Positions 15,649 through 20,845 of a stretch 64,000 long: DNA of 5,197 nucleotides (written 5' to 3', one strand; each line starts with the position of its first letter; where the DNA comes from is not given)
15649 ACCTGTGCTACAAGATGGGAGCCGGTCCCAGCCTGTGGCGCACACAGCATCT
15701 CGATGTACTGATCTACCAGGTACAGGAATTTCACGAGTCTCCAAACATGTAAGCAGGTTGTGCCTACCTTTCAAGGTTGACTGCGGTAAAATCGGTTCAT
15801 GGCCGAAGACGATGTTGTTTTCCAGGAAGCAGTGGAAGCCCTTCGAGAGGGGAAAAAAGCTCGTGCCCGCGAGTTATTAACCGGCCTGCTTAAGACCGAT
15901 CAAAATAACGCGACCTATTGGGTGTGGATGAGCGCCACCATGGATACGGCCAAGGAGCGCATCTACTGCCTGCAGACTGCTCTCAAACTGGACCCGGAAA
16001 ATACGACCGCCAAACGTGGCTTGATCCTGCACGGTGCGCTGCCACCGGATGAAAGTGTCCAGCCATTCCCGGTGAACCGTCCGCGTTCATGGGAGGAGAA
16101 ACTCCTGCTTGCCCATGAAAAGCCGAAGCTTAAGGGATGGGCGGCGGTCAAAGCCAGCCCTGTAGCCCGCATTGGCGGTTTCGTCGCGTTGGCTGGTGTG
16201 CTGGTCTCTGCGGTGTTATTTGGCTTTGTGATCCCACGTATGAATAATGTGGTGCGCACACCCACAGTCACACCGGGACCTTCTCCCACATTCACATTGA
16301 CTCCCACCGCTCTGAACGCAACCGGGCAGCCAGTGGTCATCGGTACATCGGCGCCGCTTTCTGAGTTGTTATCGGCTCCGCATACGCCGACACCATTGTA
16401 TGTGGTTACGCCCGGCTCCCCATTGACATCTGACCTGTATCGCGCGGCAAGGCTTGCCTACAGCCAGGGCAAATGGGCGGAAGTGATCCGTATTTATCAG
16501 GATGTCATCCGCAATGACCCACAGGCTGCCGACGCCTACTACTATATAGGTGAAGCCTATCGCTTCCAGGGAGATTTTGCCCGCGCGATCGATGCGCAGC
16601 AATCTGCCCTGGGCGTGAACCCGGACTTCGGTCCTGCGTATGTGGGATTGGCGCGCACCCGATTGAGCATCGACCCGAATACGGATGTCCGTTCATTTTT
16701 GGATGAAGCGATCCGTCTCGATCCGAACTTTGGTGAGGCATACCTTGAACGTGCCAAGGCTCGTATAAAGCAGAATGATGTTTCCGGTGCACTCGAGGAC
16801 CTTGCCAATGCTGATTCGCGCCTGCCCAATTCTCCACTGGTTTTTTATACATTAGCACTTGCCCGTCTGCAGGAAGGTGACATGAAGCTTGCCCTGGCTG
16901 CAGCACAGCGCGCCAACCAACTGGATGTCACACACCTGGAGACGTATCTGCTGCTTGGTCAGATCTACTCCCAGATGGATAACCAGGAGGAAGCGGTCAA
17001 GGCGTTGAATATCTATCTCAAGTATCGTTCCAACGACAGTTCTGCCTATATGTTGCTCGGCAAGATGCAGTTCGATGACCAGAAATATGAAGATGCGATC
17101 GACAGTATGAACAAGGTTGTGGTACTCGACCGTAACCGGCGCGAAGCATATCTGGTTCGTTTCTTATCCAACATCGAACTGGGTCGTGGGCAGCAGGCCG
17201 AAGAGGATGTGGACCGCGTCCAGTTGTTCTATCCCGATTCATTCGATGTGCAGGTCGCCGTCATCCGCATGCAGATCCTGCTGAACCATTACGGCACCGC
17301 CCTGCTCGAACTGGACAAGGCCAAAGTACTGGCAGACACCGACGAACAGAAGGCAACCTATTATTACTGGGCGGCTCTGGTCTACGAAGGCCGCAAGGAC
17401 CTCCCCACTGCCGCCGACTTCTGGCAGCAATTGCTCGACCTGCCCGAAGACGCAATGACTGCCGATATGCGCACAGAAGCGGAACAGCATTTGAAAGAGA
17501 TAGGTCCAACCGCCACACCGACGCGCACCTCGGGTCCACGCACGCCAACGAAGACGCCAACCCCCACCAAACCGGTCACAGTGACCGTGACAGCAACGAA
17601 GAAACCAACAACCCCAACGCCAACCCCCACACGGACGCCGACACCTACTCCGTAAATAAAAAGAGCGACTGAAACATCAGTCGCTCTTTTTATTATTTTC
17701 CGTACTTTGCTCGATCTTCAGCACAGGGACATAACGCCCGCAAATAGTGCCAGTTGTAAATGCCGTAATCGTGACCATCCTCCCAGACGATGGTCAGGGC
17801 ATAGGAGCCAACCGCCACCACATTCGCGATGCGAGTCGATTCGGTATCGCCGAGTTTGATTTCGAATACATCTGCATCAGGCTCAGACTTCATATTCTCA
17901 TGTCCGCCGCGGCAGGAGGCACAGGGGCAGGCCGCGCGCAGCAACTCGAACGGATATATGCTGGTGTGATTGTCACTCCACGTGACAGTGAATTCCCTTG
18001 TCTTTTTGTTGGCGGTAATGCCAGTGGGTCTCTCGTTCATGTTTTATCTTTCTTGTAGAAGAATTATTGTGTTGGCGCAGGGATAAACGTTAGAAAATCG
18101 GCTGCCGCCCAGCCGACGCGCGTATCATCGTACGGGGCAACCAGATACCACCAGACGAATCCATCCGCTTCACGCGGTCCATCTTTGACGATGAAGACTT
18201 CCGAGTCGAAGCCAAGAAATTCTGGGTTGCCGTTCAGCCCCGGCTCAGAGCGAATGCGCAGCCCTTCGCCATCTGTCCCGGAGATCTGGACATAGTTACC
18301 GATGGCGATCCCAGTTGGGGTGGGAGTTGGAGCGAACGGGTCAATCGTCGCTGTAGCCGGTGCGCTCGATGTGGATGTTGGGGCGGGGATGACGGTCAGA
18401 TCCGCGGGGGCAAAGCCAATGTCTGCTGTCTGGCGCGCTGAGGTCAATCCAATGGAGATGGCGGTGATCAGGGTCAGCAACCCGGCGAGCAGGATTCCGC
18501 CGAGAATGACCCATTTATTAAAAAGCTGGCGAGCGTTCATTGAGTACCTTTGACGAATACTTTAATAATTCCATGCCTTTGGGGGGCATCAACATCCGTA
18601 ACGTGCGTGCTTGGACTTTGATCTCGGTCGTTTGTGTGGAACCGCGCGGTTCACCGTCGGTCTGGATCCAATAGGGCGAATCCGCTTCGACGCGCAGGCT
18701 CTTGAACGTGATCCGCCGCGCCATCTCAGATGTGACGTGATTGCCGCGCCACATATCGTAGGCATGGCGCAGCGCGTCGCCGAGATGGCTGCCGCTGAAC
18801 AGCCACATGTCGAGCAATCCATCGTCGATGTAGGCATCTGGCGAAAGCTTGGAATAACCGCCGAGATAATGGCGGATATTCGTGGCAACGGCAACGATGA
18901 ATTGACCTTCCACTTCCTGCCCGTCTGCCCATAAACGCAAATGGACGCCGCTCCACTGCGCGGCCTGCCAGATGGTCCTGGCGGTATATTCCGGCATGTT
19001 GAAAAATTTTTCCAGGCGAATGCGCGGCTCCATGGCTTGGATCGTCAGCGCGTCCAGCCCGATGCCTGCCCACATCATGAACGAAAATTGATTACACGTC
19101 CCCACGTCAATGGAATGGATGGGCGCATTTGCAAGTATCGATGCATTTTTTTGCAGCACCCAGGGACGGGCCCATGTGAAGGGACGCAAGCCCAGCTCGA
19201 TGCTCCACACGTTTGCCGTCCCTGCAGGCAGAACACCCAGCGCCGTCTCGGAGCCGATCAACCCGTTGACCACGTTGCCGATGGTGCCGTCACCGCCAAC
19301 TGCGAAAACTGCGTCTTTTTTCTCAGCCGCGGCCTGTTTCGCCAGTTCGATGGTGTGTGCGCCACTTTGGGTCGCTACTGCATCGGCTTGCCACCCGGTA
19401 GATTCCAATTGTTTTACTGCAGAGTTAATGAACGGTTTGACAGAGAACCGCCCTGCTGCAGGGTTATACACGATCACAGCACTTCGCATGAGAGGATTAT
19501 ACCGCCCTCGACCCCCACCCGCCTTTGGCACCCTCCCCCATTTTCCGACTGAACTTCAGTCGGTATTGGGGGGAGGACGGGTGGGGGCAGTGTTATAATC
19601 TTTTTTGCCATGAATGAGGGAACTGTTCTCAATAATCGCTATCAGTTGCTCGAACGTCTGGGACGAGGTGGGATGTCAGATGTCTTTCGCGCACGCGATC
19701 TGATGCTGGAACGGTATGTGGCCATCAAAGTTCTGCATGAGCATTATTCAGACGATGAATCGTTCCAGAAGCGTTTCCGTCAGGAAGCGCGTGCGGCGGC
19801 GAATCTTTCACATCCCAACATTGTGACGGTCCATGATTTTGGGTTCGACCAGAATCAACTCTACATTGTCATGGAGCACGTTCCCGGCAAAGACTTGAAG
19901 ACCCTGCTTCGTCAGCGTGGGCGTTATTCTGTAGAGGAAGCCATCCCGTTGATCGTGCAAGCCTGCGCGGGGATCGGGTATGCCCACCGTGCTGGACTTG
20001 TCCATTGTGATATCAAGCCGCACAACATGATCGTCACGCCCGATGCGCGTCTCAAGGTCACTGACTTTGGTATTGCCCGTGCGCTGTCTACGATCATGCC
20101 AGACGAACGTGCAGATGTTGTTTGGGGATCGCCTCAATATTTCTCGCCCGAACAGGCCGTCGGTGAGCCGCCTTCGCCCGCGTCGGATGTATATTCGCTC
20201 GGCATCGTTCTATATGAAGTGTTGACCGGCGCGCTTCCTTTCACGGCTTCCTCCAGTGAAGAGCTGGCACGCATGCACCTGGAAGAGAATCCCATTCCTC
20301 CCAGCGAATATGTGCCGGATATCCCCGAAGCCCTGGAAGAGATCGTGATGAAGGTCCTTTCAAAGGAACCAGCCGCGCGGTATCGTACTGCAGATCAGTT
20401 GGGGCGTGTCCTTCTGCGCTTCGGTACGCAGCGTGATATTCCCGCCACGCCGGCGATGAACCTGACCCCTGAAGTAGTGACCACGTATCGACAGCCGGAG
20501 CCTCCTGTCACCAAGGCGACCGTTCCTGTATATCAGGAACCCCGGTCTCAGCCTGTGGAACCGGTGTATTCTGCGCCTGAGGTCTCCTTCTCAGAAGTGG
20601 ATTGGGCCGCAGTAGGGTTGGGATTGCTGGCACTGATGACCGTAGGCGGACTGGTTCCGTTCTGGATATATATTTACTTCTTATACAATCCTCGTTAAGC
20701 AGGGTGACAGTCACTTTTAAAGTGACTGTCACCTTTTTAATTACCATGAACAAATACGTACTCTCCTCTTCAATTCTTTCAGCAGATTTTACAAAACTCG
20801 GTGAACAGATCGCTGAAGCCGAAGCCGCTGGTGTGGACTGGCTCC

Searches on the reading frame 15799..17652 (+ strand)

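Call 66: search_protein_families(library=pfam, proteins=[window:15799-17652:+], max_evalue=0.00001)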
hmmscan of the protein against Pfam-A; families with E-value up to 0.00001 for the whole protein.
window:15799-17652:+ (618 aa): 14 families
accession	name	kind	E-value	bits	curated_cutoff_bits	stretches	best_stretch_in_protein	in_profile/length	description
PF14559.12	TPR_19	-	3.1e-22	79.1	25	0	357-422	2-67/68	Tetratricopeptide repeat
PF07719.23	TPR_2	-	5e-22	76.6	27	0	244-276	1-33/34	Tetratricopeptide repeat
PF13432.12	TPR_16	-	2e-21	76.5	32.7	1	214-271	1-58/65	Tetratricopeptide repeat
PF00515.34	TPR_1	-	1.7e-14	53.3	27.8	0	244-277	1-34/34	Tetratricopeptide repeat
PF13174.12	TPR_6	-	2.9e-14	53.1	26.3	0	245-266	1-22/33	Tetratricopeptide repeat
PF13414.12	TPR_11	-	4.4e-14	52.3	26.8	0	221-254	5-38/42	TPR repeat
PF13428.12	TPR_14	-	5.6e-14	51.7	23.5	0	245-286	2-43/44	Tetratricopeptide repeat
PF13431.12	TPR_17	-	5.7e-13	48.5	24.4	0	233-264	2-33/34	Tetratricopeptide repeat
PF13181.12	TPR_8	-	9.6e-13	47.6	25.7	0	244-276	1-33/34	Tetratricopeptide repeat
PF23914.1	TPR_CcmH_CycH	-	2.2e-11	44.3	42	0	356-440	60-147/158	Cytochrome c-type biogenesis protein H TPR domain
PF12895.13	ANAPC3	-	2.1e-10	41.2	27.2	0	343-403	20-79/82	Anaphase-promoting complex, cyclosome, subunit 3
PF13424.12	TPR_12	-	3.5e-09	37.2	30.1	0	228-271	28-72/77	Tetratricopeptide repeat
PF13371.12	TPR_9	-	8.9e-08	32.5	35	0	357-416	6-65/73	Tetratricopeptide repeat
PF25060.1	ARM_TT21_2nd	-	8.1e-07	29.2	27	0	345-393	221-269/270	Tetratricopeptide repeat protein 21 second ARM domain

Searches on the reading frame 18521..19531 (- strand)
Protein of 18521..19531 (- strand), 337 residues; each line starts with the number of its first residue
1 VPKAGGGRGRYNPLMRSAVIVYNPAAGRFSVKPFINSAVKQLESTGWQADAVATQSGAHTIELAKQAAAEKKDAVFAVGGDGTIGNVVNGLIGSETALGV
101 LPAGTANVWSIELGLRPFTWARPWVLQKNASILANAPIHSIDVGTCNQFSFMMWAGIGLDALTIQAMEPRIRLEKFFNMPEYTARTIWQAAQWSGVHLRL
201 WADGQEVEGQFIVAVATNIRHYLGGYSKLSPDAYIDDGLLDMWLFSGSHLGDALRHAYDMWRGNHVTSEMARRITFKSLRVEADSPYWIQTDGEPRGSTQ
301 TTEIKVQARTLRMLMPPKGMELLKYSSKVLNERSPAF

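Call 66: search_protein_families(library=pfam, proteins=[window:18521-19531:-], max_evalue=0.00001)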
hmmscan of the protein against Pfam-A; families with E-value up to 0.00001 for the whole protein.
window:18521-19531:- (337 aa): 2 families
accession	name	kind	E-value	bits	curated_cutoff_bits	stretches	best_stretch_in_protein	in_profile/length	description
PF00781.29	DAGK_cat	-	1.4e-24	86.5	23.6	1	18-145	2-124/125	Diacylglycerol kinase catalytic domain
PF19279.4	YegS_C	-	7.3e-17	62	27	1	158-313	6-156/158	YegS C-terminal NAD kinase beta sandwich-like domain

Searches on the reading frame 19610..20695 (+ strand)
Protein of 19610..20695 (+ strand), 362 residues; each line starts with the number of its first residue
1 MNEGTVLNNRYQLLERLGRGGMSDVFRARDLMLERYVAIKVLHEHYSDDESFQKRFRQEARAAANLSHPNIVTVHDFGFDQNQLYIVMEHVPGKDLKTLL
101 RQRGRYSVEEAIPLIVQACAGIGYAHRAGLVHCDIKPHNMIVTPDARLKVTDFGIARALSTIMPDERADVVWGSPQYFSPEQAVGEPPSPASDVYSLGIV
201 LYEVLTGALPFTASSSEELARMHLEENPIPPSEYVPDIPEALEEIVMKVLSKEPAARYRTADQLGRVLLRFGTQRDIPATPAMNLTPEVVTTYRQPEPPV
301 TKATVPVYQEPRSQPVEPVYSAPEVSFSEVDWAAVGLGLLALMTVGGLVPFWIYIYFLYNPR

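Call 18: search_protein_families(library=pfam, proteins=[window:19610-20695:+], max_evalue=0.001)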
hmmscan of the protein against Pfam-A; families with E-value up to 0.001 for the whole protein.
window:19610-20695:+ (362 aa): 4 families
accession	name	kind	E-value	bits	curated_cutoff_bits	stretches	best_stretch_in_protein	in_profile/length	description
PF00069.31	Pkinase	-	1.9e-52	178.7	31.7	1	11-260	1-254/263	Protein kinase domain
PF07714.23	PK_Tyr_Ser-Thr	-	1.7e-37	129.5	23.1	1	12-259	2-250/258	Protein tyrosine and serine/threonine kinase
PF03109.22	ABC1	-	1e-07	31.8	22.9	1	53-161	117-219/244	ABC1 atypical kinase-like domain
PF01163.29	RIO1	-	0.00074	19.6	22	0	80-154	77-149/187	RIO domain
